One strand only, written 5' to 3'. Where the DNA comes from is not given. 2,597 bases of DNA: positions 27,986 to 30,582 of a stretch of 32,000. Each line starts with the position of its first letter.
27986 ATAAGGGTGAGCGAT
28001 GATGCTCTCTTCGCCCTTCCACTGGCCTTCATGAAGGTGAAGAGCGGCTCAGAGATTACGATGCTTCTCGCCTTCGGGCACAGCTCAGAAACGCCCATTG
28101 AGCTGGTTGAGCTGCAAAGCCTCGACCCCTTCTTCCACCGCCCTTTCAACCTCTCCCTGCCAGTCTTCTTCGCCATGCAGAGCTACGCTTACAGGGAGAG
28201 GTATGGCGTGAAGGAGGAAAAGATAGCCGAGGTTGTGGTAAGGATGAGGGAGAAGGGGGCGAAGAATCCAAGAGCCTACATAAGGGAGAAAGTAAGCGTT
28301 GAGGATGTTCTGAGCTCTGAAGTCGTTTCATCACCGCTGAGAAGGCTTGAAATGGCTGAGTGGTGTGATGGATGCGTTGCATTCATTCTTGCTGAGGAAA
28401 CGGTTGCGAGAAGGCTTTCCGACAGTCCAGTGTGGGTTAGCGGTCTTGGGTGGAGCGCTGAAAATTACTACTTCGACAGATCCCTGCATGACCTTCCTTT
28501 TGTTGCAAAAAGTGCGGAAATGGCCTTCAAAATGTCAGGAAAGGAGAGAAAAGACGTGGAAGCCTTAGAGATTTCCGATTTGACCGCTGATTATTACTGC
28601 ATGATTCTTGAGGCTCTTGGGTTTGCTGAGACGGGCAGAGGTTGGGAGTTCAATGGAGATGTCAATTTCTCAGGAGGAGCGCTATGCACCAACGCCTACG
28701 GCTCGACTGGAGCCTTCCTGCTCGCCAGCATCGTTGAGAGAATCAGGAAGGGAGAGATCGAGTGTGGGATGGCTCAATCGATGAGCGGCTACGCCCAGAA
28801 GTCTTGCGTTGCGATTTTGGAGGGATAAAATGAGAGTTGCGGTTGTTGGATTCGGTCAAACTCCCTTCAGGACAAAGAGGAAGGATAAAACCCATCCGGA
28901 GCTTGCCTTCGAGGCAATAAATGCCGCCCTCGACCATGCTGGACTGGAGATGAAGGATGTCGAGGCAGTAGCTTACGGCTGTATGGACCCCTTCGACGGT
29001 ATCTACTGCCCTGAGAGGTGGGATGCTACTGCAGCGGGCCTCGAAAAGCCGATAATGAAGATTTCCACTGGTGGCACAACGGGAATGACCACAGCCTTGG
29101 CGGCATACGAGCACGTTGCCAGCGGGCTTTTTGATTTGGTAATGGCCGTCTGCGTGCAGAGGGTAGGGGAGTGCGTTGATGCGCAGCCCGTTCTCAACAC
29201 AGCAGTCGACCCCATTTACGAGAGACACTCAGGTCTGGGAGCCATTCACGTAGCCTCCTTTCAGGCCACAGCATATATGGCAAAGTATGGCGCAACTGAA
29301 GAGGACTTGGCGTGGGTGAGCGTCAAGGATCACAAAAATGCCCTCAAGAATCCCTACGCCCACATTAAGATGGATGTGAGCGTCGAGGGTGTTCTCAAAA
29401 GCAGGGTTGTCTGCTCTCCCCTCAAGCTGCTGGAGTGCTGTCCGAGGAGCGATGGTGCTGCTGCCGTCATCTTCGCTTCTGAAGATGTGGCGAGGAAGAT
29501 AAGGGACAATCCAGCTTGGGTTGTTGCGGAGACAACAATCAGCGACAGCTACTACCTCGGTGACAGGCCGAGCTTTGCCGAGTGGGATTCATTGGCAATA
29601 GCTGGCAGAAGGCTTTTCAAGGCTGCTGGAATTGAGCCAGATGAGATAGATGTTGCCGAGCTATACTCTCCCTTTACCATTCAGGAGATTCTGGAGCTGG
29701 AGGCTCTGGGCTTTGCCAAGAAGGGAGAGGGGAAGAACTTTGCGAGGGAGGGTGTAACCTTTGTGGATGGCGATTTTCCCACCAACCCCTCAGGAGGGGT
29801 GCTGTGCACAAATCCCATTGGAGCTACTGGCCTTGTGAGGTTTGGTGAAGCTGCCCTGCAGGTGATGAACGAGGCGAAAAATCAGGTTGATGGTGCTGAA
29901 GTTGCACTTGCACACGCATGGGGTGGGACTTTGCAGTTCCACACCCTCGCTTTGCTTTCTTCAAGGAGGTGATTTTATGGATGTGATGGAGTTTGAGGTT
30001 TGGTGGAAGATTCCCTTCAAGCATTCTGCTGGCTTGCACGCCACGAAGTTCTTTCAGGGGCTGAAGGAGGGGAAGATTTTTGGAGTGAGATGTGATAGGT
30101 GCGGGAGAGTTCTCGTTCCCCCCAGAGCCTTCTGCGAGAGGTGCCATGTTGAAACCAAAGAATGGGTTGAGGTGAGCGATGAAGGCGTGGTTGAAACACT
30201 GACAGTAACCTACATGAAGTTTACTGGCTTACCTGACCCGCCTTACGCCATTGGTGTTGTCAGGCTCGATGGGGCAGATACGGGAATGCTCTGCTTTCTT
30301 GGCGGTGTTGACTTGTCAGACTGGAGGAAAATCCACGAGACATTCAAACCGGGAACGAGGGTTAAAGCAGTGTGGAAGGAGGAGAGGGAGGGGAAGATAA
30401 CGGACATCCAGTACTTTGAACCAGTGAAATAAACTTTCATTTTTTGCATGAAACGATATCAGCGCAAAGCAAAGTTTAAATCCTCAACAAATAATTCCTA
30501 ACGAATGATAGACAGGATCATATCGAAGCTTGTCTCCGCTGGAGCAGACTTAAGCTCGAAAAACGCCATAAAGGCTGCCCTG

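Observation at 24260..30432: Beta-oxidation-like cluster whose thiolase position is filled by two Cys-less thiolase-like paralogs plus DUF35, next to a MaoC hydratase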

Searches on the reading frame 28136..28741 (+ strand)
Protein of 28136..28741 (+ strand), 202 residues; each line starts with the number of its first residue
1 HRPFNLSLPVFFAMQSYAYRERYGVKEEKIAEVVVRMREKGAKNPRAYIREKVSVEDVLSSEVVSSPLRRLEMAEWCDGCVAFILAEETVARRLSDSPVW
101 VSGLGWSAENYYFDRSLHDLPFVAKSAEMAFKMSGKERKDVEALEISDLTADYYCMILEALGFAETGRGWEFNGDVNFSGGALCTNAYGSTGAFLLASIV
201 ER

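Call 35: search_solved_structures(query=window:28136-28741:+, max_evalue=0.001, show_alignments=5)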
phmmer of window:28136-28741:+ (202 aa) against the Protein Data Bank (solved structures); distinct sequences matched with E-value up to 0.001: 18.
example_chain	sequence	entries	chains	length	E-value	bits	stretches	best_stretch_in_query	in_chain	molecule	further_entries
4yzo_A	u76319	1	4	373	1.6e-19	74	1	7-172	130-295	Putative acyl-CoA acyltransferase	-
4u4e_A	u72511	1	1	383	3.5e-18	69.6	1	3-189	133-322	Thiolase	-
7yvy_A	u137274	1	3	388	3.7e-18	69.5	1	15-172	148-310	Acetyl-CoA acetyltransferase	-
6ok1_A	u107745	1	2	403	2.6e-13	53.7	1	3-190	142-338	Lipid-transfer protein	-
9myr_A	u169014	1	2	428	2.8e-12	50.3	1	11-190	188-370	Nonspecific lipid-transfer protein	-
7pxp_C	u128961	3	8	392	1.1e-11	48.3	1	12-185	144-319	Benzoylsuccinyl-CoA thiolase subunit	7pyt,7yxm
6hsj_A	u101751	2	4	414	5.4e-09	39.6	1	9-187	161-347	SCP2-thiolase (type-1)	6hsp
6hrv_A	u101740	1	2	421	5.6e-09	39.5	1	9-187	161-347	SCP2-thiolase (type-1)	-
6esq_A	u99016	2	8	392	6.9e-08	36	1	4-169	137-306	acetoacetyl-CoA thiolase | Acetyl-CoA acetyltransferase thiolase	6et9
5ab4_A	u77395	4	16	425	1.3e-06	31.8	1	15-88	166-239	SCP2-THIOLASE LIKE PROTEIN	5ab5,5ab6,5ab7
9skh_I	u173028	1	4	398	5.6e-06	29.8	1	12-173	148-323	2,4-diacetylphloroglucinol biosynthesis protein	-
9skm_I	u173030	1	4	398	5.7e-06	29.8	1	12-173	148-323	2,4-diacetylphloroglucinol biosynthesis protein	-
5m3k_C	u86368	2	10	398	3.7e-05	27.1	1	37-173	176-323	2,4-diacetylphloroglucinol biosynthesis protein PhlC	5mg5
3zbk_A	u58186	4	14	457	8.6e-05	25.9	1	7-186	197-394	3-KETOACYL-COA THIOLASE-LIKE PROTEIN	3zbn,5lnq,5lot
3zbl_A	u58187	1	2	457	8.6e-05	25.9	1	7-186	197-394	3-KETOACYL-COA THIOLASE-LIKE PROTEIN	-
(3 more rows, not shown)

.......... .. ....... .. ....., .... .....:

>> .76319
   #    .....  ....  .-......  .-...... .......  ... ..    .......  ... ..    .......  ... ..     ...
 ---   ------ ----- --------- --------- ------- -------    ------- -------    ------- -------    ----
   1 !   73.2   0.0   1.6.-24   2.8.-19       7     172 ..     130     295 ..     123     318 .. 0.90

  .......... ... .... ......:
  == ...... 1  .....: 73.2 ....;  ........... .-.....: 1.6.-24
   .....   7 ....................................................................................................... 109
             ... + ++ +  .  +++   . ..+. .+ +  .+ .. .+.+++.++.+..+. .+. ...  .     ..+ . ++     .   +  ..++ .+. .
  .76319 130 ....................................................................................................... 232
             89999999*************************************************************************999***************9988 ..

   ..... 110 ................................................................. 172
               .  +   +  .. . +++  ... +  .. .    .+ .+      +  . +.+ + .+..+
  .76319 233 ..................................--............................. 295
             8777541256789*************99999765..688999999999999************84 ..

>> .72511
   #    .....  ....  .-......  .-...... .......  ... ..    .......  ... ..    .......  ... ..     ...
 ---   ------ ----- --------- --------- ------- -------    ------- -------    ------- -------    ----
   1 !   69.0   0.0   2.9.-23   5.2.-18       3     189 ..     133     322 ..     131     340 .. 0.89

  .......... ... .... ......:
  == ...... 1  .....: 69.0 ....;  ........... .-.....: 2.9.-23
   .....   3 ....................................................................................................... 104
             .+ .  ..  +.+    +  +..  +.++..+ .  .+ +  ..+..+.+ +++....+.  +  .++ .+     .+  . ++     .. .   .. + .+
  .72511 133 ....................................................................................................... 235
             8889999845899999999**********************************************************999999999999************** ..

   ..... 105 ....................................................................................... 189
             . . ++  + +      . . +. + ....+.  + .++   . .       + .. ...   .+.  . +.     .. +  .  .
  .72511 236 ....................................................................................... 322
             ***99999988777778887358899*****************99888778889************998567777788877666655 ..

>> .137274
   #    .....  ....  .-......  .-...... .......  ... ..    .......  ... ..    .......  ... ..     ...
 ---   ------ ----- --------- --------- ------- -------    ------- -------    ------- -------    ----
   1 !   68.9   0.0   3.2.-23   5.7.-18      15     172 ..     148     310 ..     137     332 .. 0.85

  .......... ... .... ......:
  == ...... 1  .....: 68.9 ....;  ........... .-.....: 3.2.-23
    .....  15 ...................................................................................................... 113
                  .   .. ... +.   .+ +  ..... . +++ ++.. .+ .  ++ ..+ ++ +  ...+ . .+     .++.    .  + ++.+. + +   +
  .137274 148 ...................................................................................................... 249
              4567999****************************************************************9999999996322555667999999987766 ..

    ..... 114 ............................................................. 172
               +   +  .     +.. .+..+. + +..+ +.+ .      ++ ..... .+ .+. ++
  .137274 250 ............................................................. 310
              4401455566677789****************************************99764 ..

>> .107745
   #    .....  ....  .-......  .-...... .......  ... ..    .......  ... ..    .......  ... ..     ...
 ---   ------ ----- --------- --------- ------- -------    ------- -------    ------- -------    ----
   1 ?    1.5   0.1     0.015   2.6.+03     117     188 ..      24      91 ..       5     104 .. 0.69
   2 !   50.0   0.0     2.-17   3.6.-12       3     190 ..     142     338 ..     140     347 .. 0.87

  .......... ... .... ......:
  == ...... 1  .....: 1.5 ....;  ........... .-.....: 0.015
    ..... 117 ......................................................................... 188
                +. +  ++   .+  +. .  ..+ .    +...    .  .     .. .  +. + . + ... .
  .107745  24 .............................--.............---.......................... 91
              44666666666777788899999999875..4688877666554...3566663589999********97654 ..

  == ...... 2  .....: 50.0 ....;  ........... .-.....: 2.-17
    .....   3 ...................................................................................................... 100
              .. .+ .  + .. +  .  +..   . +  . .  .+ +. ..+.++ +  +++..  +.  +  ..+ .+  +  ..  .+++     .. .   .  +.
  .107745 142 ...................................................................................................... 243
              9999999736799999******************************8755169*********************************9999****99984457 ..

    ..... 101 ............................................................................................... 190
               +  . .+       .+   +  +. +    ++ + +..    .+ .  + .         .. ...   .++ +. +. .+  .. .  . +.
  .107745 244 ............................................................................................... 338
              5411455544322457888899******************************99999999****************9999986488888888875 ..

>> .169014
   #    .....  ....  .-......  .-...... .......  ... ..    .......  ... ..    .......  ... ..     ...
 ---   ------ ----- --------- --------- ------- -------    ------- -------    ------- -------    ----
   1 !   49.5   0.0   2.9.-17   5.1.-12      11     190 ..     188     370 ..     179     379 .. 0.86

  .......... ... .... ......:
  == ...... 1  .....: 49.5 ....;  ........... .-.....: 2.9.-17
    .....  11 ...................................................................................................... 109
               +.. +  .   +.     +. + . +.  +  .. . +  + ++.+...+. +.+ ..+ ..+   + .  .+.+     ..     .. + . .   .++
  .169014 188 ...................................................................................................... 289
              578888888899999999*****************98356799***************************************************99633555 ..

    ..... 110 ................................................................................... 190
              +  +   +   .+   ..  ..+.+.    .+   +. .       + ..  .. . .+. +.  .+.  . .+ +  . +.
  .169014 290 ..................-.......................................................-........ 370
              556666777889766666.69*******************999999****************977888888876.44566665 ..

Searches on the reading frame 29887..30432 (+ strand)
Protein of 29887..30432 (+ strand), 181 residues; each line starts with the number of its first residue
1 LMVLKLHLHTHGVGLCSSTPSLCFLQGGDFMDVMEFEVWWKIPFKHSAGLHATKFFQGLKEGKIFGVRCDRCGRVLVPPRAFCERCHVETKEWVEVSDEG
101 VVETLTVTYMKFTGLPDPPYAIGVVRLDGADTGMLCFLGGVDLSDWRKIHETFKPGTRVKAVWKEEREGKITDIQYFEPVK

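Call 3: search_protein_families(library=pfam, proteins=[window:29887-30432:+], max_evalue=0.01)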
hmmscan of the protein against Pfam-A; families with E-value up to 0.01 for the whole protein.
window:29887-30432:+ (181 aa): 2 families
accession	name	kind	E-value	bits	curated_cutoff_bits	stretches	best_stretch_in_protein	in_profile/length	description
PF01796.24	OB_ChsH2_C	-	1.1e-14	54.5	27.1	1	93-164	1-65/65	ChsH2, C-terminal OB-fold domain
PF12172.15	zf-ChsH2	-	8.2e-12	45.2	23.2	1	56-90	1-35/37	ChsH2, rubredoxin-like zinc ribbon domain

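Call 4: search_protein_families(library=ncbifam, proteins=[window:29887-30432:+], max_evalue=0.01)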
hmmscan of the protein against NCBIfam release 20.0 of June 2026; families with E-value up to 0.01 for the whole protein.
window:29887-30432:+ (181 aa): 1 family
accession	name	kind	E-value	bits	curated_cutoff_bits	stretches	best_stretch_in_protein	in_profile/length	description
NF053627.1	BnzsclthlBbsAGT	equivalog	1.6e-06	28.2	250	1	64-127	36-98/145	benzoylsuccinyl-CoA thiolase subunit BbsA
